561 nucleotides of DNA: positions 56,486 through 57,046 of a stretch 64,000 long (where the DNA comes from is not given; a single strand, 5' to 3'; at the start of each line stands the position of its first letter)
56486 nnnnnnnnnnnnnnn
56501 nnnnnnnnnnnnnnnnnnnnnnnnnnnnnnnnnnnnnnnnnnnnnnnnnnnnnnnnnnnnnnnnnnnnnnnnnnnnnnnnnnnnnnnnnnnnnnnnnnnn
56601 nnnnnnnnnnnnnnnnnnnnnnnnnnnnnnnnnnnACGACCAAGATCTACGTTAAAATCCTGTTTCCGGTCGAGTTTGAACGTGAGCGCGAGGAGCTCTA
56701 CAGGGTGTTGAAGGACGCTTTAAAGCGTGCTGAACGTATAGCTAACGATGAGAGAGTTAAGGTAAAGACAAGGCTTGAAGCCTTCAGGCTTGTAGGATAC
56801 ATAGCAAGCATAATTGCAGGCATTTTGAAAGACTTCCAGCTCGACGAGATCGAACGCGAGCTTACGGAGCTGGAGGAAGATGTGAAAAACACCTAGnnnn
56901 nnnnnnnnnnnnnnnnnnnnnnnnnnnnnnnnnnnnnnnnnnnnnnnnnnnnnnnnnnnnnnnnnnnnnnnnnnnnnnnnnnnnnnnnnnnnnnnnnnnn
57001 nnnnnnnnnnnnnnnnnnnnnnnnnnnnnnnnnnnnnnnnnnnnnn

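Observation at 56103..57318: Largest gene-poor stretch of the window is packed with G5-tract motifs: captured-element remnant or origin-like region?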

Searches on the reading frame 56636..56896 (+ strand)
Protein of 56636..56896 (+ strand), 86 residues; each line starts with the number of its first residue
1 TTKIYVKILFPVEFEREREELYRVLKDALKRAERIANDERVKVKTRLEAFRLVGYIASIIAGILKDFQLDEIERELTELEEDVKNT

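Call 8: search_protein_families(library=pfam, proteins=[window:56636-56896:+], max_evalue=1)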
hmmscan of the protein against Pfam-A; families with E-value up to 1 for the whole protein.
window:56636-56896:+ (86 aa): 1 family
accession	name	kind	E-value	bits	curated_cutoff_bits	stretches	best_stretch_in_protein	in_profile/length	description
PF05378.19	Hydant_A_N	-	0.021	15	25.2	1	16-82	96-146/176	Hydantoinase/oxoprolinase N-terminal region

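Call 9: search_protein_families(library=phrogs, proteins=[window:56636-56896:+], max_evalue=1)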
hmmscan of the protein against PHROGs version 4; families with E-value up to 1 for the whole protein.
window:56636-56896:+ (86 aa): 2 families
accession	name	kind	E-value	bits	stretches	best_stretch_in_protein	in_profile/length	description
phrog_23942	-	unknown function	0.0053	17.5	1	6-85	90-168/201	-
phrog_28265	-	unknown function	0.18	13.1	1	15-62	22-69/83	-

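Call 11: find_homologous_proteins(query=window:56636-56896:+, max_evalue=0.01)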
Query window:56636-56896:+ (86 aa): 15 proteins with E <= 0.01 among 17 candidates.
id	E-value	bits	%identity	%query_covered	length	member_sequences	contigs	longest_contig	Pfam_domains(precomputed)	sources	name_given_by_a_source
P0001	1.1e-32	129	78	97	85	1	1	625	-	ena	-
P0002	2.1e-30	122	75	79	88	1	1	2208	-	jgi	jgi:hypothetical protein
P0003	1.2e-29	119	75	83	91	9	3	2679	-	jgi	jgi:hypothetical protein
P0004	1.4e-29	119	70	98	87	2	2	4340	-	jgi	jgi:hypothetical protein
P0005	3.2e-29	118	98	73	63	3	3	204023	PF26457.2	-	-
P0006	3.8e-29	118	71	97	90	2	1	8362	-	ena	-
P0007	4.7e-29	117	71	98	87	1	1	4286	-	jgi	jgi:hypothetical protein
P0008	1.5e-28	116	71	95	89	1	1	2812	-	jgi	jgi:uncharacterized membrane protein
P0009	4.3e-28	114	70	95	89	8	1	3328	-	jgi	jgi:hypothetical protein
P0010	5.2e-28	114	67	97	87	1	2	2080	-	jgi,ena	-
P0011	5.4e-28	114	71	77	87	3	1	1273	-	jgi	jgi:uncharacterized membrane protein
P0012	5.0e-27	111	68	95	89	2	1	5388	-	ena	-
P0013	7.6e-27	110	70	95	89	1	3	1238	-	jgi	jgi:uncharacterized membrane protein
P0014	7.6e-27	110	72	91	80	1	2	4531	-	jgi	jgi:hypothetical protein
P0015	6.9e-19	85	74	71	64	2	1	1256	-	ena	-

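Call 17: find_encoding_contigs(protein=P0006, flank=8000, max_places=4)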
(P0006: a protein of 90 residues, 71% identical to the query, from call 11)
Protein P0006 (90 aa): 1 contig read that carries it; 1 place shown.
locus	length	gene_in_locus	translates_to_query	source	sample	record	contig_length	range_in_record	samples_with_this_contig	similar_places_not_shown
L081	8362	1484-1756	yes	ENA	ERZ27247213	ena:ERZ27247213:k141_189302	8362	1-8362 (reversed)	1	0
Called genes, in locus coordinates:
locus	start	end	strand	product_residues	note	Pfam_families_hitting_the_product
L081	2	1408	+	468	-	?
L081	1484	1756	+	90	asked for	-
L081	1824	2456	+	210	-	PF01930:Cas_Cas4, PF12705:PDDEXK_1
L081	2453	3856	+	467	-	PF00589:Phage_integrase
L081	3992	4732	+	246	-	PF00589:Phage_integrase (weak)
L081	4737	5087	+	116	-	-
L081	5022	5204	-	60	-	-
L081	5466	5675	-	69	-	-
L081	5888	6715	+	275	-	-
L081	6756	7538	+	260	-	-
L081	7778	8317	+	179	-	-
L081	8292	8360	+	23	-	?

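Call 18: find_encoding_contigs(protein=P0012, flank=8000, max_places=4)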
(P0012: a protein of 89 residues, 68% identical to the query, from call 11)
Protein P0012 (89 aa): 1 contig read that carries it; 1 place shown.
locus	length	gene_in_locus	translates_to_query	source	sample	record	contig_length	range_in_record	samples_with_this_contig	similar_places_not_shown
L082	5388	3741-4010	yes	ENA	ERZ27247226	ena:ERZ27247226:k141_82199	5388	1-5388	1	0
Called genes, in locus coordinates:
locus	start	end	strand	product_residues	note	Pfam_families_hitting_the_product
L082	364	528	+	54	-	PF24434:DUF7557 (weak)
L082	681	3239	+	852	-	PF09250:Prim-Pol, PF08708:PriCT_1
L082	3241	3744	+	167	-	-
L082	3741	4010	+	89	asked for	-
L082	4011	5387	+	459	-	?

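Call 19: find_encoding_contigs(protein=P0004, flank=8000, max_places=4)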
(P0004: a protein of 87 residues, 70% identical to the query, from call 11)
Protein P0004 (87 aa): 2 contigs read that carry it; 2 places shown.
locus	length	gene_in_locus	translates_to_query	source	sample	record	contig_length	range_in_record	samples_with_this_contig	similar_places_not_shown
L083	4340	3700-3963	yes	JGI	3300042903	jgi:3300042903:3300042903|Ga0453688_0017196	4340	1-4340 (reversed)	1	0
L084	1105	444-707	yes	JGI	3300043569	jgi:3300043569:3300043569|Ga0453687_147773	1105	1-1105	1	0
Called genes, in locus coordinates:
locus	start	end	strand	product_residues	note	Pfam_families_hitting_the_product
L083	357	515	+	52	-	PF24434:DUF7557 (weak)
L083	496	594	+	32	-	-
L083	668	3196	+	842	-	PF09250:Prim-Pol, PF08708:PriCT_1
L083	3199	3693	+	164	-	-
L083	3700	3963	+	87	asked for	-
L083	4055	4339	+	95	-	?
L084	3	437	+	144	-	?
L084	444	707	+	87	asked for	-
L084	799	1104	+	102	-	?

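Call 22: find_related_loci(query=A1, collection=viral_contigs, flank=10000)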
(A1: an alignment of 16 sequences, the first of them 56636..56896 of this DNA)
Query A1 (86 aa) in viral_contigs; peptide patterns used: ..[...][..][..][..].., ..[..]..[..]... (x = any residue, [..] = any of these).
103 stretches matched a pattern; 2 encode a relative of the query (tblastn E <= 1e-3); 2 distinct loci.
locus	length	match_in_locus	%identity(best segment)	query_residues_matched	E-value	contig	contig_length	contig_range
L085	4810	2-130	60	44-86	1e-14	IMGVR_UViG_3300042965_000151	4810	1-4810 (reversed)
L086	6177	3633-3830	33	17-82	2e-8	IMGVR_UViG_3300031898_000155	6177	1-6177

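Call 23: find_related_loci(query=A1, collection=metagenome_contigs, flank=10000)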
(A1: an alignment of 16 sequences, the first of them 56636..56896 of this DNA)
Query A1 (86 aa) in metagenome_contigs; peptide patterns used: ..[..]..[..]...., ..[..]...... (x = any residue, [..] = any of these).
244 stretches matched a pattern; 10 encode a relative of the query (tblastn E <= 1e-3); 10 distinct loci.
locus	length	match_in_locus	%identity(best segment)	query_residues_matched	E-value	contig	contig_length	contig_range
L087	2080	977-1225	67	3-85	2e-34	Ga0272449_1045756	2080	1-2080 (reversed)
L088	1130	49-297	69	3-85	3e-34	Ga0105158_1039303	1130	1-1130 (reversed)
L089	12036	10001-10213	76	3-73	1e-32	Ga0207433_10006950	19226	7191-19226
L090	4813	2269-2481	76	3-73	1e-32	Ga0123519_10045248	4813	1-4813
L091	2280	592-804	75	3-73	3e-32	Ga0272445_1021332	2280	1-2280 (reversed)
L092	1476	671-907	66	3-81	9e-32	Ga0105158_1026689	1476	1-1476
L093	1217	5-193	79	11-73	2e-30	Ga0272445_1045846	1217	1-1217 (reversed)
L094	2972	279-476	71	3-68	3e-28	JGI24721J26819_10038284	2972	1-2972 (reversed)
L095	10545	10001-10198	71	3-68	3e-28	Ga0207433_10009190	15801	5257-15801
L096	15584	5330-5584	56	3-86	1e-17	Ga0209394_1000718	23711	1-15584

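Call 28: search_protein_families(library=pfam, proteins=[L081:2453-3856:+, L083:668-3196:+, L083:3199-3693:+, L083:357-515:+, L089:6869-9925:+, L096:5547-6944:+, L096:6941-8335:+, L081:3992-4732:+], max_evalue=0.01)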
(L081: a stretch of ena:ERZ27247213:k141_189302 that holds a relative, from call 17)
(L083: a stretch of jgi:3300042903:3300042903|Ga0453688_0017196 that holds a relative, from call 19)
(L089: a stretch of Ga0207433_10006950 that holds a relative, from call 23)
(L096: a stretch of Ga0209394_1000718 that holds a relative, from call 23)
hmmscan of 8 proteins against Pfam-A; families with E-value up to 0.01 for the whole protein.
L081:2453-3856:+ (467 aa): 3 families
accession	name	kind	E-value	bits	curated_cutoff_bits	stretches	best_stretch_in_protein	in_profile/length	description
PF00589.27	Phage_integrase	-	9.6e-24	84.5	27.1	1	271-424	4-168/172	Phage integrase family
PF25208.1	DUF7838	-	0.00051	20.4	28.5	1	32-74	8-50/55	Domain of unknown function (DUF7838)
PF24452.1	DUF7568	-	0.0032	18.2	27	1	28-67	73-111/121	Family of unknown function (DUF7568)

L083:668-3196:+ (842 aa): 2 families
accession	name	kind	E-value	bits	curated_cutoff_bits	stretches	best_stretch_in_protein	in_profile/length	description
PF09250.16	Prim-Pol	-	2.2e-21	77.4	22.8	1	6-160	4-157/158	Bifunctional DNA primase/polymerase, N-terminal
PF08708.16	PriCT_1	-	3.5e-09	36.6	21.1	1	186-247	4-64/67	Primase C terminal 1 (PriCT-1)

L083:3199-3693:+ (164 aa): 0 families

L083:357-515:+ (52 aa): 2 families
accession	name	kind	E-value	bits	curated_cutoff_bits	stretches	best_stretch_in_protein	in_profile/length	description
PF24434.1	DUF7557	-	2.5e-06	27.2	25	1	7-40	2-35/45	Family of unknown function (DUF7557)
PF02697.20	VAPB_antitox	-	2.4e-05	25.4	27.9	1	8-42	2-37/69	Putative antitoxin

L089:6869-9925:+ (1018 aa): 1 family
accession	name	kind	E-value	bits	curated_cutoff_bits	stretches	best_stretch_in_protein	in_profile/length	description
PF09250.16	Prim-Pol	-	0.0025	18.7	22.8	1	53-154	42-146/158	Bifunctional DNA primase/polymerase, N-terminal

L096:5547-6944:+ (465 aa): 2 families
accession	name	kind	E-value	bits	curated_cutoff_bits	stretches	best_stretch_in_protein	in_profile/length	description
PF03237.21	Terminase_6N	-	1.2e-12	48.4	22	1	66-267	4-213/215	Terminase large subunit, T4likevirus-type, N-terminal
PF05876.18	GpA_ATPase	-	0.0012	19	25.6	1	54-167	22-138/247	Phage terminase large subunit gpA, ATPase domain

L096:6941-8335:+ (464 aa): 4 families
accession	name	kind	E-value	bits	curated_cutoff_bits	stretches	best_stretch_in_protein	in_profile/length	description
PF06074.18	Portal_Mu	-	2.1e-15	57.3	23.9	1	46-352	9-330/336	Portal protein of Mu bacteriophage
PF04860.17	Phage_portal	-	3.3e-13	49.9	39.1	1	78-246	40-213/321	Phage portal protein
PF05133.19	SPP1_portal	-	0.00017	21.1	25.5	0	48-129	46-127/416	Phage portal protein, SPP1 Gp6-like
PF05136.18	Phage_portal_2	-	0.0028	17.3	32.9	0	43-132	33-144/354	Phage portal protein, lambda family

L081:3992-4732:+ (246 aa): 1 family
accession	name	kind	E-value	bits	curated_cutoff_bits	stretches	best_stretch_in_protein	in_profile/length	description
PF00589.27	Phage_integrase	-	6.7e-06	26.4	27.1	1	80-223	8-168/172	Phage integrase family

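Call 36: find_encoding_contigs(protein=P0005, flank=4000, max_places=5)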
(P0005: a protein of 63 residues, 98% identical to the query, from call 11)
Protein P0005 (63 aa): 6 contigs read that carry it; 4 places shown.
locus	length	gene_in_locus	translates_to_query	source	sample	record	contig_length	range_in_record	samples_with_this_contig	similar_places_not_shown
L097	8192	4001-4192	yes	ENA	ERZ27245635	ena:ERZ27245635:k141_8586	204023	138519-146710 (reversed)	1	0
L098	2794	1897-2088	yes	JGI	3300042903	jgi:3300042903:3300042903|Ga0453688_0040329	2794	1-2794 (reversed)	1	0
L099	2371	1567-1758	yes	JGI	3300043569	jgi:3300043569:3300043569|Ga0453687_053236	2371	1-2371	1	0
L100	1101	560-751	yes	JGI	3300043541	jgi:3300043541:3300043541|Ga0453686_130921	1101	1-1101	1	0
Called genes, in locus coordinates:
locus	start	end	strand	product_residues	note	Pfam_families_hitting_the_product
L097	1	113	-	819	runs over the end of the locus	PF02837:Glyco_hydro_2_N (weak), PF22666:Glyco_hydro_2_N2, PF00703:Glyco_hydro_2, PF02836:Glyco_hydro_2_C (weak), PF17786:Mannosidase_ig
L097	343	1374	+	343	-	PF01408:GFO_IDH_MocA, PF22725:GFO_IDH_MocA_C3, PF02894:GFO_IDH_MocA_C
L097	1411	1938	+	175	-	PF02926:THUMP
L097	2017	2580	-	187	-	PF04008:Adenosine_kin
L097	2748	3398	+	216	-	PF09335:VTT_dom (weak)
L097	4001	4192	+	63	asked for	PF26457:DUF8136 (weak)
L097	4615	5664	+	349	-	PF00752:XPG_N, PF00867:XPG_I, PF01367:5_3_exonuc (weak)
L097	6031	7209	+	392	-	PF01658:Inos-1-P_synth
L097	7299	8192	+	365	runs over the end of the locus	PF01408:GFO_IDH_MocA, PF02894:GFO_IDH_MocA_C, PF22725:GFO_IDH_MocA_C3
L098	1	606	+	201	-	?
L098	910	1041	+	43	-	-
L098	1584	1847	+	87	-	-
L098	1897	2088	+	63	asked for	PF26457:DUF8136 (weak)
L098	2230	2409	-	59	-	-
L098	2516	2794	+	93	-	?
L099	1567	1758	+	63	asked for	PF26457:DUF8136 (weak)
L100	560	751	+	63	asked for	PF26457:DUF8136 (weak)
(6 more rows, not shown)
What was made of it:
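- Intact elements (L083, L084) occur in the same samples as remnant-bearing hosts (calls 19, 36).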

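Call 44: search_dna_similar(query=L083:668-3196:+, collection=plasmids, mode=protein, max_evalue=0.00001, max_rows=10)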
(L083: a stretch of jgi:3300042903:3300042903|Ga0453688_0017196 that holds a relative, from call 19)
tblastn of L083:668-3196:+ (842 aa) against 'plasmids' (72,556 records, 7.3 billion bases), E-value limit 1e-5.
Records with a match: 8; places in all: 8; records where one place covers at least 80% of the query: 0.
Best place of each record, by identity: <60% 8.
By first word of the organism name: Spartinivicinus 1; Rhizobium 1; Alicyclobacillus 1; Sulfolobus 1; Saccharolobus 1; Thermaerobacter 1; Methylobacterium 1; Thermococcus 1.
By predicted mobility (MOB-suite, as given by PLSDB): non-mobilizable 8.
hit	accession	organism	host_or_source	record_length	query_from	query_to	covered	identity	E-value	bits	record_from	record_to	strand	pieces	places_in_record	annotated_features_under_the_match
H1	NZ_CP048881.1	Spartinivicinus ruber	-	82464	22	247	27%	30.7%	1e-16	93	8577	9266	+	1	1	bifunctional DNA primase/polymerase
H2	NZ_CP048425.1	Rhizobium daejeonense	Cell,soil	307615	7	244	28%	27.1%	4e-13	81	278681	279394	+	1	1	bifunctional DNA primase/polymerase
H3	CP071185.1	Alicyclobacillus curvatus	water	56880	9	246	28%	25.6%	3e-6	59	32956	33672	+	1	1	bifunctional DNA primase/polymerase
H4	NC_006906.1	Sulfolobus neozealandicus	-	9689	1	156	19%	37.2%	3e-20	104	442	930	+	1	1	bifunctional DNA primase/polymerase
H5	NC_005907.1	Saccharolobus solfataricus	-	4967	7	161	18%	36.9%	3e-22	110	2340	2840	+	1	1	bifunctional DNA primase/polymerase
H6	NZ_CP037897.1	Thermaerobacter sp. FW80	whole genome,food sludge compost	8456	21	244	27%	24.8%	4e-7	62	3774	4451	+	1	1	phage/plasmid primase, P4 family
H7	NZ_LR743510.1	Methylobacterium bullatum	-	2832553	41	246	24%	26.5%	2e-6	60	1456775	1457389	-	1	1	none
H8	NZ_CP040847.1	Thermococcus indicus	single cell,hydrothermal vent area ...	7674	5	146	17%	35.3%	1e-16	93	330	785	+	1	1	bifunctional DNA primase/polymerase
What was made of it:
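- Closest known: pRN-type plasmids of Sulfolobales. Same: The free elements' replicase shares the N-terminal PrimPol domain at 35-37% identity (call 44), and a small RHH-like gene lies upstream of it (PF24434/VapB-like, call 28).
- PrimPol N-domain is 35-37% identical to replicases of Sulfolobus/Saccharolobus pRN-type plasmids (call 44).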

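Call 45: search_dna_similar(query=L083:668-3196:+, collection=phages, mode=protein, max_evalue=0.00001, max_rows=10)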
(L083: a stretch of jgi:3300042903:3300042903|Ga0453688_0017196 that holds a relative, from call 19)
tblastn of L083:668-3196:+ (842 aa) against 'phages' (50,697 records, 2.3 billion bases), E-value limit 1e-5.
Records with a match: 5; places in all: 5; records where one place covers at least 80% of the query: 0.
Best place of each record, by identity: <60% 5.
By first word of the organism name: Bacteriophage 1; Caudoviricetes 1; Roseobacter 1; Moorella 1; Bacillus 1.
By host as written in the record: - 2; Roseobacter sp. (CHUG lineage) 1; Moorella thermoacetica DSM 103132 1; Bacillus australimaris sKR4M-27 1.
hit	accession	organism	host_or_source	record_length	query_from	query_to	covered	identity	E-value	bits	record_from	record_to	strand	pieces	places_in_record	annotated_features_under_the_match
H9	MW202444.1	Bacteriophage sp.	Manatee Spring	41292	33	247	26%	29.6%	7e-7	59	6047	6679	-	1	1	regulatory protein repA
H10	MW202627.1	Caudoviricetes sp.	Manatee Spring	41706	7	244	28%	24.4%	1e-8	65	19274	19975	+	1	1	replicative helicase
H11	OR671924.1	Roseobacter phage CRP-810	Roseobacter sp. (CHUG lineage)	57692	12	132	14%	36.0%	6e-10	69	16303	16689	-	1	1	bifunctional DNA primase/polymerase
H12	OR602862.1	Moorella phage MTATph1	Moorella thermoacetica DSM 103132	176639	177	272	11%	38.1%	1e-9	68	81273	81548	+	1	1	primase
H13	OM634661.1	Bacillus phage vB_BauM_KLEB27-3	Bacillus australimaris sKR4M-27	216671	180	262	10%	40.5%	3e-8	64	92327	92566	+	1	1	putative DNA primase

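Call 46: search_dna_similar(query=P0006, collection=phages, mode=protein, max_evalue=0.01, max_rows=10)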
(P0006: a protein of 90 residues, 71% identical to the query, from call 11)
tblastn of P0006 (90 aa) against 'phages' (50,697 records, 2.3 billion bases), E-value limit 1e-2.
No match.
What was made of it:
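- Tried and rejected: tblastn of p87 against phages: no match (call 46).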

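Call 47: predict_structure(alignment_id=A1)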
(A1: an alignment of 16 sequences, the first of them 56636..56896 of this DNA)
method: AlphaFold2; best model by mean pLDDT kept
length: 86 residues; sequences in the alignment: 16
mean_pLDDT: 79.9   pTM: 0.60
mean pLDDT of the five models: 79.9, 77.7, 76.9, 76.2, 74.4
residues with pLDDT >= 90: 30; 70-90: 38; 50-70: 11; < 50: 7
segments of 3 or more residues with pLDDT < 50: 3-9
pLDDT, mean of each block of 10 residues (from residue 1): 47 70 92 96 96 89 77 73 78
secondary structure, 60 per line:
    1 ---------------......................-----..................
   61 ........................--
elements in order: H16-37 H43-84

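Call 51: fold_search(model_id=the predicted structure, library=pdb)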
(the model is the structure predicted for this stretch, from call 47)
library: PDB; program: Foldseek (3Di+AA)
matches with E <= 10: 465; with E <= 0.001: 0
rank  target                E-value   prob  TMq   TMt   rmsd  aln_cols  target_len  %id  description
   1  5n5e_A                3.7e-01  0.63  0.45  0.40   9.4        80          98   19  Crystal structure of encapsulated ferritin domain from Pyrococcus furiosus PFC_05175 (released 2018-01-24)
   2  8d8l_N                4.2e-01  0.77  0.38  0.30   9.5        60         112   20  Yeast mitochondrial small subunit assembly intermediate (State 3) (released 2022-12-14)
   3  8d8k_N                4.5e-01  0.72  0.38  0.30   9.5        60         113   20  Yeast mitochondrial small subunit assembly intermediate (State 2) (released 2022-12-21)
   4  2r9i                  5.1e-01  0.97  0.69  0.81   1.7        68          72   19  Crystal structure of putative phage capsid protein domain from Corynebacterium diphtheriae (released 2007-12-18)
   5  5n5e_D                5.5e-01  0.51  0.45  0.41  13.7        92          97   16  Crystal structure of encapsulated ferritin domain from Pyrococcus furiosus PFC_05175 (released 2018-01-24)
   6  9had_A                5.8e-01  0.99  0.55  0.41   1.1        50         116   20  Der f 21 dust mite allergen with computationally designed DerF21_b10 binder (released 2024-12-18)
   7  9had_B                6.7e-01  0.98  0.55  0.43   1.0        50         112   20  Der f 21 dust mite allergen with computationally designed DerF21_b10 binder (released 2024-12-18)
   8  5mrc_NN               6.7e-01  0.60  0.38  0.29   9.4        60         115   20  Structure of the yeast mitochondrial ribosome - Class A (released 2017-02-15)
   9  9hlz_N                7.6e-01  0.60  0.38  0.30   9.2        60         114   18  Translational activators Aep1, Aep2 and Atp25 in complex with mRNA and the yeast mitochondrial ribosome (released 2025-12-17)
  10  3aai_D                8.7e-01  0.60  0.51  0.55   6.1        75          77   20  X-ray crystal structure of CsoR from Thermus thermophilus HB8 (released 2010-04-28)
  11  7adp_B                9.3e-01  0.85  0.50  0.16   8.5        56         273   23  Cryo-EM structure of human ER membrane protein complex in GDN detergent (released 2020-12-02)
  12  7s5k_C                1.0e+00  0.84  0.58  0.72   4.3        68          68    9  M. xanthus ferritin-like protein EncB (released 2022-02-02)
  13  7rro_F4               1.0e+00  0.33  0.40  0.36   6.9        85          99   10  Structure of the 48-nm repeat doublet microtubule from bovine tracheal cilia (released 2021-10-27)
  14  3tuf_A                1.1e+00  0.93  0.47  0.35   1.0        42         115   14  Structure of the SpoIIQ-SpoIIIAH pore forming complex. (released 2012-03-14)
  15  7y6c_A                1.1e+00  0.91  0.55  0.65   1.5        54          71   15  Crystal structure of the EscE/EsaG/EsaH complex (released 2022-07-20)
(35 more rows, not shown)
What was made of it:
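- Tried and rejected: AF2 model of p87 with a Foldseek PDB search: generic helical hairpin, best E 0.37 (calls 47, 51).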
